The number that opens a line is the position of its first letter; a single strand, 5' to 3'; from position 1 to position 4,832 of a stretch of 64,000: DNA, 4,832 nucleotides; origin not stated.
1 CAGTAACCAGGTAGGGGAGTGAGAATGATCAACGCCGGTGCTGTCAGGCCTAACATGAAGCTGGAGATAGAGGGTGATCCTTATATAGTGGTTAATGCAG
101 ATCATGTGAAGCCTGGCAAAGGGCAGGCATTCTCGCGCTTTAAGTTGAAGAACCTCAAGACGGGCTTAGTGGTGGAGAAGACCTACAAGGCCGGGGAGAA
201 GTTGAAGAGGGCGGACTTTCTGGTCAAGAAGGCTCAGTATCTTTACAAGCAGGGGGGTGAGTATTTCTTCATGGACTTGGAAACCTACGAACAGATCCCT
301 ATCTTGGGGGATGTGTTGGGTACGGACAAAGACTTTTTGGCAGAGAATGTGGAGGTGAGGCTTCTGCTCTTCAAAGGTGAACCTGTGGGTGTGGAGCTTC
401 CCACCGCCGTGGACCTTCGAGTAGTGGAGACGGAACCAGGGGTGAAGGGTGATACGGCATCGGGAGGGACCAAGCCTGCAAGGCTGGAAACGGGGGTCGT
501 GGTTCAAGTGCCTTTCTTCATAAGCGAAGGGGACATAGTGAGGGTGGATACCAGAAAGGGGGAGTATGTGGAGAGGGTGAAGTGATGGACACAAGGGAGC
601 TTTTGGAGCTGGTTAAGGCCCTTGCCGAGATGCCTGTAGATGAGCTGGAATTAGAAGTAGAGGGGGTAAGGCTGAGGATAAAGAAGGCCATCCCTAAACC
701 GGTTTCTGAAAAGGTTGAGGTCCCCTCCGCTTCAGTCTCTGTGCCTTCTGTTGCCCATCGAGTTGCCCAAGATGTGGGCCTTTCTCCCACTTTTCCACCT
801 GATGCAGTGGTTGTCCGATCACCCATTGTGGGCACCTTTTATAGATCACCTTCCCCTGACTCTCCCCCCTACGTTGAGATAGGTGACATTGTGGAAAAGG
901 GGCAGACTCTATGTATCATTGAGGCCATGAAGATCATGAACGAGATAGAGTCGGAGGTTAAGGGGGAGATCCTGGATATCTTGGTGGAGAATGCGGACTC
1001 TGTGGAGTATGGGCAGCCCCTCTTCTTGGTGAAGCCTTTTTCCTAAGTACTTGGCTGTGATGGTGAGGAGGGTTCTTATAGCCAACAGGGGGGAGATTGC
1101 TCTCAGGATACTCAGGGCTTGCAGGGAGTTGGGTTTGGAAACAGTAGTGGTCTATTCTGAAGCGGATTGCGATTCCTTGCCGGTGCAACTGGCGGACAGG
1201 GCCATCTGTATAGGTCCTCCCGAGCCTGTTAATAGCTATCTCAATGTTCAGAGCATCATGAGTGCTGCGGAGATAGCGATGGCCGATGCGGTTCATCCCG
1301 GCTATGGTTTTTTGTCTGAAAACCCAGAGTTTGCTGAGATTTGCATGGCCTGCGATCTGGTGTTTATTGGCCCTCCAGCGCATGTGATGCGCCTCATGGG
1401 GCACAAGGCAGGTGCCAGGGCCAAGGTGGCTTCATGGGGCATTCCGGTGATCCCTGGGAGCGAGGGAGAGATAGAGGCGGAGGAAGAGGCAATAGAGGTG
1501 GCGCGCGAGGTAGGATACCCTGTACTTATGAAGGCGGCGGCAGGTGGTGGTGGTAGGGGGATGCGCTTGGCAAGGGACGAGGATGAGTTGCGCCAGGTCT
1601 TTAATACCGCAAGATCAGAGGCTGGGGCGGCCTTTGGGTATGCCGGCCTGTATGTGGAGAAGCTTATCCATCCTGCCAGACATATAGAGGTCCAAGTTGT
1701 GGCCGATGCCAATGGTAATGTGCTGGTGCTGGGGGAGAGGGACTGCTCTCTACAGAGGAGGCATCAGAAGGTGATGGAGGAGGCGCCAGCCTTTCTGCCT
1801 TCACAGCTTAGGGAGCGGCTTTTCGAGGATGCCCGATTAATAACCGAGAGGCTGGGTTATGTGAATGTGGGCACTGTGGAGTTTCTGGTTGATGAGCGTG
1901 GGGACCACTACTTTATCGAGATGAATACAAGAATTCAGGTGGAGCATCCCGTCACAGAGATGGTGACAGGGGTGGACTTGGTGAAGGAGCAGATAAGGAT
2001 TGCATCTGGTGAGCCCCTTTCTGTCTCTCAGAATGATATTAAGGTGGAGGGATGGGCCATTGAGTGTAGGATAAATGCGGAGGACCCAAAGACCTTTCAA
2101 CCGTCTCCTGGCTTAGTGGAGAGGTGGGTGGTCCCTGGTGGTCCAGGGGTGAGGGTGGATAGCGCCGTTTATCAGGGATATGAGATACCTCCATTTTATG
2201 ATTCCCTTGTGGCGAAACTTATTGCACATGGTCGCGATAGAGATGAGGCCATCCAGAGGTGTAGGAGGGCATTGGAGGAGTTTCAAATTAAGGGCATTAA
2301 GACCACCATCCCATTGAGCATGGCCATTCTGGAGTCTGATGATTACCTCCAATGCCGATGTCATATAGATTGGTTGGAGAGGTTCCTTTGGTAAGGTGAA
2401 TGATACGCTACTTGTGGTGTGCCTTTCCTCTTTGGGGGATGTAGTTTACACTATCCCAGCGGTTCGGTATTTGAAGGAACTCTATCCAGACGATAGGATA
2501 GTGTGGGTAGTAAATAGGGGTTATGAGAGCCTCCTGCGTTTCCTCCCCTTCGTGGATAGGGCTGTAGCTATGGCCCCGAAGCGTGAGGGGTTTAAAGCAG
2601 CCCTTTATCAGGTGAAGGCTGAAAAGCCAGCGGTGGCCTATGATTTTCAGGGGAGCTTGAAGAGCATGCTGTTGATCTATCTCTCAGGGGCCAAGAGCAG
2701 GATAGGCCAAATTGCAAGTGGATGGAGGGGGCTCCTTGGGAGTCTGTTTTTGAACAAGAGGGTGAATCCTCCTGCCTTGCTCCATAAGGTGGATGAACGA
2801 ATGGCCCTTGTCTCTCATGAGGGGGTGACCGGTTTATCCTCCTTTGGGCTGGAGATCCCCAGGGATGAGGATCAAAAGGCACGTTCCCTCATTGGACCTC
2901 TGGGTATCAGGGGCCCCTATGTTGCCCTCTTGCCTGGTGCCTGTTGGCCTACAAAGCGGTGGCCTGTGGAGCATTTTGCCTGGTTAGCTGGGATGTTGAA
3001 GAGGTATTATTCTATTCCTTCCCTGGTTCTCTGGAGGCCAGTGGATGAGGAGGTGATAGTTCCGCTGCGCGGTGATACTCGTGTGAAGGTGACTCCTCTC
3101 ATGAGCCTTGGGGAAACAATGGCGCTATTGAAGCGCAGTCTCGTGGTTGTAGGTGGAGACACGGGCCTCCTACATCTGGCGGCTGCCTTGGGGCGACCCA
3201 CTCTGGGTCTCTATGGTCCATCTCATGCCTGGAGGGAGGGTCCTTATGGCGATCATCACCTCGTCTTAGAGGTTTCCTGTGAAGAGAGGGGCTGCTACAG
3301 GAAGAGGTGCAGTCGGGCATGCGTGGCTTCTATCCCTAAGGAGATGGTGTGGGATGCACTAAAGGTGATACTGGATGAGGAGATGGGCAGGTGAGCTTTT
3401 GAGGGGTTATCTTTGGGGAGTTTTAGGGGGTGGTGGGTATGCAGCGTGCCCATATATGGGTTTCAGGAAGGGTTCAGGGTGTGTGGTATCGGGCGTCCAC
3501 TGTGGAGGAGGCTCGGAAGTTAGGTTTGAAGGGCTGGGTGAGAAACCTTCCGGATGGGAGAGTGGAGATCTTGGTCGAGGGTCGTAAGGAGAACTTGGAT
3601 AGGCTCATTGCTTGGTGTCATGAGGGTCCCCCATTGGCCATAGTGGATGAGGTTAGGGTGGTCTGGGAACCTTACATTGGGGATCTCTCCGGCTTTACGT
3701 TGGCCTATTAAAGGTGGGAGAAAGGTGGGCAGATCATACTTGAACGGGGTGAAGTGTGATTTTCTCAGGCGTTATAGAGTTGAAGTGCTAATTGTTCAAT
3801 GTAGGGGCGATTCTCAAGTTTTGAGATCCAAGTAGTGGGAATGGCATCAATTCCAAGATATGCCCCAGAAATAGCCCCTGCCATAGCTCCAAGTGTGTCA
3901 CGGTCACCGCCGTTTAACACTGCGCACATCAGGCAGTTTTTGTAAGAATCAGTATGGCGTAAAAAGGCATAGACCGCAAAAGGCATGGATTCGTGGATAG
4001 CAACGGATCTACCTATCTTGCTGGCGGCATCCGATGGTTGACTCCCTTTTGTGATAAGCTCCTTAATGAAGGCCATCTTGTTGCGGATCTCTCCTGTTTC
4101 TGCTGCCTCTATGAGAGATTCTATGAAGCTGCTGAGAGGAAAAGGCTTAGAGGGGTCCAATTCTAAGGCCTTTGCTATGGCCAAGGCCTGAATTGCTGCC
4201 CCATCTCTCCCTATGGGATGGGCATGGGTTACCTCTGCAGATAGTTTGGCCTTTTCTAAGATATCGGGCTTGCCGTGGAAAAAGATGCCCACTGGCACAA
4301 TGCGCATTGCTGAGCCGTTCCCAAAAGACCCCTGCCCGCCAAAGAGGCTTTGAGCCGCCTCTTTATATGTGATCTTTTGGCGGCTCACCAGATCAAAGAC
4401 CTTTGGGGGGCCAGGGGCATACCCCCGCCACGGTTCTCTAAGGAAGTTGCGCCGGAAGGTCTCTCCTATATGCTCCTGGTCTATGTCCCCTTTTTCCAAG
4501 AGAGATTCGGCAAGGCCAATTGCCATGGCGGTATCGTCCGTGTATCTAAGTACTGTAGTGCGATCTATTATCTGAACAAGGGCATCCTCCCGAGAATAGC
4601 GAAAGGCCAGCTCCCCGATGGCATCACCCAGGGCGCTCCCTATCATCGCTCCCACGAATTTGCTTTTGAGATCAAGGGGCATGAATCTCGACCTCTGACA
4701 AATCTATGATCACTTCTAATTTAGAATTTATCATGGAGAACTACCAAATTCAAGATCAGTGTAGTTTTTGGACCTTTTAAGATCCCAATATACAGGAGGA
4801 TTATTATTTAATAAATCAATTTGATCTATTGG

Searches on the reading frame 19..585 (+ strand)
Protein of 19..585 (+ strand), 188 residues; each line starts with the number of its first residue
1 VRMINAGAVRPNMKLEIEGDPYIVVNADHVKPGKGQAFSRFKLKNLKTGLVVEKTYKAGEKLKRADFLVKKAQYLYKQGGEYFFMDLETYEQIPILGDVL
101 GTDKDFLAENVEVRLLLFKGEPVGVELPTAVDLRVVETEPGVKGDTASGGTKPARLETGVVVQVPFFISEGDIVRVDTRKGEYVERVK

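Call 26: search_protein_families(library=pfam, proteins=[window:19-585:+], max_evalue=0.0001)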
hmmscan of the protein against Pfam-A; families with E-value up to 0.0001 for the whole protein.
window:19-585:+ (188 aa): 3 families
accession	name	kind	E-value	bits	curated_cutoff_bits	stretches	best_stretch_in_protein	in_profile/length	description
PF09285.17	Elong-fact-P_C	-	4.7e-29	100.3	25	1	131-186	1-56/56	Elongation factor P, C-terminal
PF08207.18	EFP_N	-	1.4e-24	86.3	23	1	6-62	2-58/58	Elongation factor P (EF-P) KOW-like domain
PF01132.26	EFP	-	1e-19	70.7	27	1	70-123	1-54/54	Elongation factor P (EF-P) OB domain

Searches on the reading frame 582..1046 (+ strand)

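Call 26: search_protein_families(library=pfam, proteins=[window:582-1046:+], max_evalue=0.0001)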
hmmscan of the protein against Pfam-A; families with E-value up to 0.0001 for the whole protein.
window:582-1046:+ (154 aa): 1 family
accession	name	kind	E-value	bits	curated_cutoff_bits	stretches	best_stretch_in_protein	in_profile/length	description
PF00364.28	Biotin_lipoyl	-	6.2e-21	74.5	22.1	1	77-148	2-71/73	Biotin-requiring enzyme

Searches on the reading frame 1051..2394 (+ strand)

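Call 26: search_protein_families(library=pfam, proteins=[window:1051-2394:+], max_evalue=0.0001)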
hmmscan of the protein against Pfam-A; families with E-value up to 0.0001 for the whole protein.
window:1051-2394:+ (447 aa): 5 families
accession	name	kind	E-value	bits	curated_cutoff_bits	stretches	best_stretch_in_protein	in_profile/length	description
PF02786.22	CPSase_L_D2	-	9.3e-75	251.2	19.8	1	120-324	3-209/211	Carbamoyl-phosphate synthase L chain, ATP binding domain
PF00289.28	Biotin_carb_N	-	5.4e-44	149.6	25.5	1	4-113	1-110/110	Biotin carboxylase, N-terminal domain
PF02785.25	Biotin_carb_C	-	3.1e-39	133.8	32.4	1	338-444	1-108/108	Biotin carboxylase C-terminal domain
PF02222.28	ATP-grasp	-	1.1e-11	45.2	27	1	141-290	16-158/179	ATP-grasp domain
PF07478.18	Dala_Dala_lig_C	-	1.2e-09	38.5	24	1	143-293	24-174/204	D-ala D-ala ligase C-terminus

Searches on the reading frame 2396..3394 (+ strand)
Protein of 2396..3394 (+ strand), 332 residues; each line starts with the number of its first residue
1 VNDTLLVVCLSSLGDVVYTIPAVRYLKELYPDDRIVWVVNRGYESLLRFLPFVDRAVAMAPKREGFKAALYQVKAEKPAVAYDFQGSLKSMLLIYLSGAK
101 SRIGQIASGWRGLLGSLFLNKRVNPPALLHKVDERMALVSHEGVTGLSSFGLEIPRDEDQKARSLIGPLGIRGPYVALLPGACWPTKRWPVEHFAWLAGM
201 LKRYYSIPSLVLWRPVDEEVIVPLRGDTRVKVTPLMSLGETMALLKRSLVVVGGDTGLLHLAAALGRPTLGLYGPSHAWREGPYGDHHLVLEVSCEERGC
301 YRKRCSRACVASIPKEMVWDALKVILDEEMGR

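Call 26: search_protein_families(library=pfam, proteins=[window:2396-3394:+], max_evalue=0.0001)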
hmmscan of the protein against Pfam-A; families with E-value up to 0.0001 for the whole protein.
window:2396-3394:+ (332 aa): 1 family
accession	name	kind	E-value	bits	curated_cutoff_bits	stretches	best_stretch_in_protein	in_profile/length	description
PF01075.23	Glyco_transf_9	-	6.6e-36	124.3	22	1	77-309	12-245/247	Glycosyltransferase family 9 (heptosyltransferase)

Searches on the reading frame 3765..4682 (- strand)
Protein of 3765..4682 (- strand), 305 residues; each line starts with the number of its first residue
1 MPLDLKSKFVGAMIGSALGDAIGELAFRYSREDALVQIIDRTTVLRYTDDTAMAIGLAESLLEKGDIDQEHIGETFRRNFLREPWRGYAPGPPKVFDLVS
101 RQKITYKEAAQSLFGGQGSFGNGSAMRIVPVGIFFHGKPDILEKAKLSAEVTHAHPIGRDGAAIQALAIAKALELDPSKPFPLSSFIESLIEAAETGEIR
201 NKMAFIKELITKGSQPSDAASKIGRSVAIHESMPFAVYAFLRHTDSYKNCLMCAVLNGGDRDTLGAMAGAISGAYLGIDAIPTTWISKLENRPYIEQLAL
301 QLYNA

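Call 26: search_protein_families(library=pfam, proteins=[window:3765-4682:-], max_evalue=0.0001)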
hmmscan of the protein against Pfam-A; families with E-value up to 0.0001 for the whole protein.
window:3765-4682:- (305 aa): 1 family
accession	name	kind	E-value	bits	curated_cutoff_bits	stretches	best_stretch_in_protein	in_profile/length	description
PF03747.19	ADP_ribosyl_GH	-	4.3e-57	194.4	26.2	1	11-283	1-286/287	ADP-ribosylglycohydrolase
